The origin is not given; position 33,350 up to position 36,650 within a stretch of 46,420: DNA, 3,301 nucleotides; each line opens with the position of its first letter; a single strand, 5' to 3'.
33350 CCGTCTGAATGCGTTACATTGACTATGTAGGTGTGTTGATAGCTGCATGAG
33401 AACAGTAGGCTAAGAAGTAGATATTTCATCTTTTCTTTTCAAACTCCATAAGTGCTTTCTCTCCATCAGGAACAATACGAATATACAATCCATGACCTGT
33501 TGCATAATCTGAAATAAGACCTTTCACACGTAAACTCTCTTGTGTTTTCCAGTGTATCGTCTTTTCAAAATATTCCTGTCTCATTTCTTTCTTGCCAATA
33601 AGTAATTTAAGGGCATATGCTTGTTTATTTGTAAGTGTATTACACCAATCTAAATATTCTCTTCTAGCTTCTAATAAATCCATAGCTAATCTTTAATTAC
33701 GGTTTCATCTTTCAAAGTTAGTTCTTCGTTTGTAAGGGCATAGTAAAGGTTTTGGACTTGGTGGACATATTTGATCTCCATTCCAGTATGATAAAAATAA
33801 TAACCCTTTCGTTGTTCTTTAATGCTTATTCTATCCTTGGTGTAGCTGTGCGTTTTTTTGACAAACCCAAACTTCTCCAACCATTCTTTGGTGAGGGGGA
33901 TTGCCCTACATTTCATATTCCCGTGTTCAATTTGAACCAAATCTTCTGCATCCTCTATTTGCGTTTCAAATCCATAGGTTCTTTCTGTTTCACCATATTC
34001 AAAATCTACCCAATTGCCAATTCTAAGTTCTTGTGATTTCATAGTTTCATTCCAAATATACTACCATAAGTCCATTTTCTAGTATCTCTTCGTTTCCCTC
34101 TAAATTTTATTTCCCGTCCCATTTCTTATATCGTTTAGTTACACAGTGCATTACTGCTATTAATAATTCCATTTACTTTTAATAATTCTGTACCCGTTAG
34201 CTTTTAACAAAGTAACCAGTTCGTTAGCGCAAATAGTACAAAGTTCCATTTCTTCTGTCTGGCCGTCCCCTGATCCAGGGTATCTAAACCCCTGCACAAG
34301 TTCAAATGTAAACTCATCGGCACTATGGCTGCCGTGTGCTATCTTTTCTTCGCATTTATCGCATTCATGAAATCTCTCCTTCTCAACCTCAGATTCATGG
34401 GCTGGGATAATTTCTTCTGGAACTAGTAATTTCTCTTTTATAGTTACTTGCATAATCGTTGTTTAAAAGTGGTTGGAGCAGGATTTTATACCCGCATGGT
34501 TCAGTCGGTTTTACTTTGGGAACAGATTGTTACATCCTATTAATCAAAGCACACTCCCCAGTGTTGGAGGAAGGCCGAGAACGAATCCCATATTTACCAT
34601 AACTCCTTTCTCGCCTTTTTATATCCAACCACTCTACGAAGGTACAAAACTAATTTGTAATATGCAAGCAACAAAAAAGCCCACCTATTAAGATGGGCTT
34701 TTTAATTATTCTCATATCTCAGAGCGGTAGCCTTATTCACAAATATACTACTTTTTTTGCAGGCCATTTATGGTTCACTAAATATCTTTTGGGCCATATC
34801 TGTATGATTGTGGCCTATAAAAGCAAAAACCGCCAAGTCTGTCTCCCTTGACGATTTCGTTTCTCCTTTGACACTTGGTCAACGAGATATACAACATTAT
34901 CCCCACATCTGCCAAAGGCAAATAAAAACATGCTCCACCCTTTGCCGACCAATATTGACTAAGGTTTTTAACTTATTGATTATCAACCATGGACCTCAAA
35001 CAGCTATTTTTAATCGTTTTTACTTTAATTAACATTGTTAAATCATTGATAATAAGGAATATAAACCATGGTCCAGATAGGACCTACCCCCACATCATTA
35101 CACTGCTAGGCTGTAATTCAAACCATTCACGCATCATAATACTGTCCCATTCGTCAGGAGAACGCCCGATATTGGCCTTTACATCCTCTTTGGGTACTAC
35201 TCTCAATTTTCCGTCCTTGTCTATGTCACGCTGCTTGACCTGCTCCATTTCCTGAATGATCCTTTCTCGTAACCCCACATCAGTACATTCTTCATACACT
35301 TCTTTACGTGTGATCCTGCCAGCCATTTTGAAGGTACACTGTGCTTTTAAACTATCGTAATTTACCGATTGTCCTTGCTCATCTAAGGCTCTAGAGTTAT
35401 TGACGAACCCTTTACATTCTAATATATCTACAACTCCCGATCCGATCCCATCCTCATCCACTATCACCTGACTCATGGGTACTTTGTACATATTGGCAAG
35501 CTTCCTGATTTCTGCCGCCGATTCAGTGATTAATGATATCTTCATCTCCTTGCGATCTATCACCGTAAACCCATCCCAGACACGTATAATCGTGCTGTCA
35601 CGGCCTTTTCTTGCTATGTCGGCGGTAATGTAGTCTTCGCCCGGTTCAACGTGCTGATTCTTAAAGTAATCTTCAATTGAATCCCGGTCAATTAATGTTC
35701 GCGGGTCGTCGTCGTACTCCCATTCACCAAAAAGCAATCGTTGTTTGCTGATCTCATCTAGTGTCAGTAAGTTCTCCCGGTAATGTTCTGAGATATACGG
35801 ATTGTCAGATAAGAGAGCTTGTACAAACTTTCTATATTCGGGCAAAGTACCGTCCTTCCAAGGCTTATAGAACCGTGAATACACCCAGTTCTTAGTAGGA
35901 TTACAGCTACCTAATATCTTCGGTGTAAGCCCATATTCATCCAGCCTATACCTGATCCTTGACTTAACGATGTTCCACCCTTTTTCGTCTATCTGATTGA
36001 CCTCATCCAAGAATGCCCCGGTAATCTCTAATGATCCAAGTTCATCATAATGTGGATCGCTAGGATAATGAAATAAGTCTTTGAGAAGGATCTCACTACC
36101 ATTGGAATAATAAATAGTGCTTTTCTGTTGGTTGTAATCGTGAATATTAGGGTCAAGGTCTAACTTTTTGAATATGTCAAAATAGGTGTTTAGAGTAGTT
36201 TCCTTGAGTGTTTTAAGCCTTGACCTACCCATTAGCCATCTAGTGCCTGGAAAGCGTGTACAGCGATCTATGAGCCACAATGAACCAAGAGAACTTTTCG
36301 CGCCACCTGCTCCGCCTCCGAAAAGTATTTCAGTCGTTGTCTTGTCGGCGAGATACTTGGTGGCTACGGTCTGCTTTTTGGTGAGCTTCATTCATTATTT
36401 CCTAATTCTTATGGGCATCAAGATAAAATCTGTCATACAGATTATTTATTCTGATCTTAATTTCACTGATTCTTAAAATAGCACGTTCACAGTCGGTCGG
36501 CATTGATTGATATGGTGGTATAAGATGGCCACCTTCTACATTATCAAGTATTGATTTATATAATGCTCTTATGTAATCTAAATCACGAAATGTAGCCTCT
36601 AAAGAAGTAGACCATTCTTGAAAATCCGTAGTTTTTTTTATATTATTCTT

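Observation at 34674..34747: Promoter-to-terminator unit behind terL: candidate sRNA antisense to a repeated motif in the capsid mRNA leader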

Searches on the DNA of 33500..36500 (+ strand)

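Call 10: search_dna_similar(query=window:33500-36500:+, collection=phages, mode=distant)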
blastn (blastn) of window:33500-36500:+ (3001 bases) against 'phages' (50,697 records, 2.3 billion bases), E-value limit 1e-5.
Records with a match: 2; places in all: 2; records where one place covers at least 80% of the query: 0.
Best place of each record, by identity: 60-80% 2.
By first word of the organism name: Flavobacterium 2.
By host as written in the record: Flavobacterium sp. 2.
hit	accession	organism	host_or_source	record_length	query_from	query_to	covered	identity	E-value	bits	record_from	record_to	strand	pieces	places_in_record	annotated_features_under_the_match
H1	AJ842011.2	Flavobacterium phage 11b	Flavobacterium sp.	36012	2381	2832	15%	65.5%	7e-15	91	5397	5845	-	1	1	terminase large subunit | Terminase_3; Region: Phage terminase large subunit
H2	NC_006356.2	Flavobacterium phage 11b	Flavobacterium sp.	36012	2381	2832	15%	65.5%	7e-15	91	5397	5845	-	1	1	terminase large subunit | Terminase_3; Region: Phage terminase large subunit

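Call 57: search_rna_families(source=window, start=34400, end=35120, threshold=evalue, max_evalue=5)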
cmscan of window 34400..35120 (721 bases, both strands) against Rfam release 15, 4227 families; matches with E-value up to 5: 30.
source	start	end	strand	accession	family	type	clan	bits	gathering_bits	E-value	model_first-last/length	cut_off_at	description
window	34663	34834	-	RF00121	MicC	Gene; sRNA;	-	29.2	90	0.036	1-123/123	no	MicC RNA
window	34674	34759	-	RF02427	SpF10_sRNA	Gene; sRNA;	-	26.1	60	0.011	1-57/57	no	Streptococcus sRNA SpF10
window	34648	34758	+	RF01770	rimP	Cis-reg; leader;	-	26.1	47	0.061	1-102/102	no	Gammaprotebacteria rimP leader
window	34666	34736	-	RF02063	STnc350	Gene; sRNA;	-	25.8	60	0.019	1-68/68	no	Salmonella enterica sRNA STnc350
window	34671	34759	-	RF01859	Phe_leader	Cis-reg; leader;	-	24.9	55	0.087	1-125/125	no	Phenylalanine leader peptide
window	34639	34701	+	RF02844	RefA9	Gene; antisense;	-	23.5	49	0.37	1-64/64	no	Enterococcus sRNA A9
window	34659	34718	-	RF03361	mir-3136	Gene; miRNA;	-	23.2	86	0.036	1-78/78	no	mir-3136 microRNA precursor family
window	34670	34752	-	RF01772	rnk_pseudo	Cis-reg; leader;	-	22.9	55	0.19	1-108/108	no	Pseudomonas rnk leader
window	34591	34706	+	RF01859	Phe_leader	Cis-reg; leader;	-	22.2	55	0.35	1-125/125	no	Phenylalanine leader peptide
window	34664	34713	-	RF00969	mir-556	Gene; miRNA;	-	21.7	84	0.25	1-88/88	no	mir-556 microRNA precursor family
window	34668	34788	-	RF04182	GibS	Gene; sRNA;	-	21.7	115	1.4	1-142/142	no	GibS sRNA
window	34634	34706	+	RF00513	Trp_leader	Cis-reg; leader;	-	21.6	41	0.083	1-100/100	no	Tryptophan operon leader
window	34670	34746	-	RF00506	Thr_leader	Cis-reg; leader;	-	21.3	55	0.17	1-118/118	no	Threonine operon leader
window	34967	35100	-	RF00782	MIR480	Gene; miRNA;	-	21.3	35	4.5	1-140/140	no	MIR480 microRNA precursor family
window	34636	34710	+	RF02053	STnc430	Gene; sRNA;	-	20.8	47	1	1-162/162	no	Enterobacterial sRNA STnc430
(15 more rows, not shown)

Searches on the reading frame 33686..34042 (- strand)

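Call 9: search_protein_families(library=phrogs, proteins=[window:33686-34042:-])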
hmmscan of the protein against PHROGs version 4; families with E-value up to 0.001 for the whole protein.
window:33686-34042:- (118 aa): 2 families
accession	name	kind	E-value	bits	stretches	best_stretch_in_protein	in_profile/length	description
phrog_10066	-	unknown function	6.8e-22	79.2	1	1-111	1-135/136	-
phrog_32273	-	unknown function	5.1e-06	27.8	1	45-109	43-108/113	-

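Call 87: search_protein_families(library=pfam, proteins=[window:33686-34042:-], max_evalue=0.01)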
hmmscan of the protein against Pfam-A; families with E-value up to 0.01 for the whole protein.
window:33686-34042:- (118 aa): 0 families
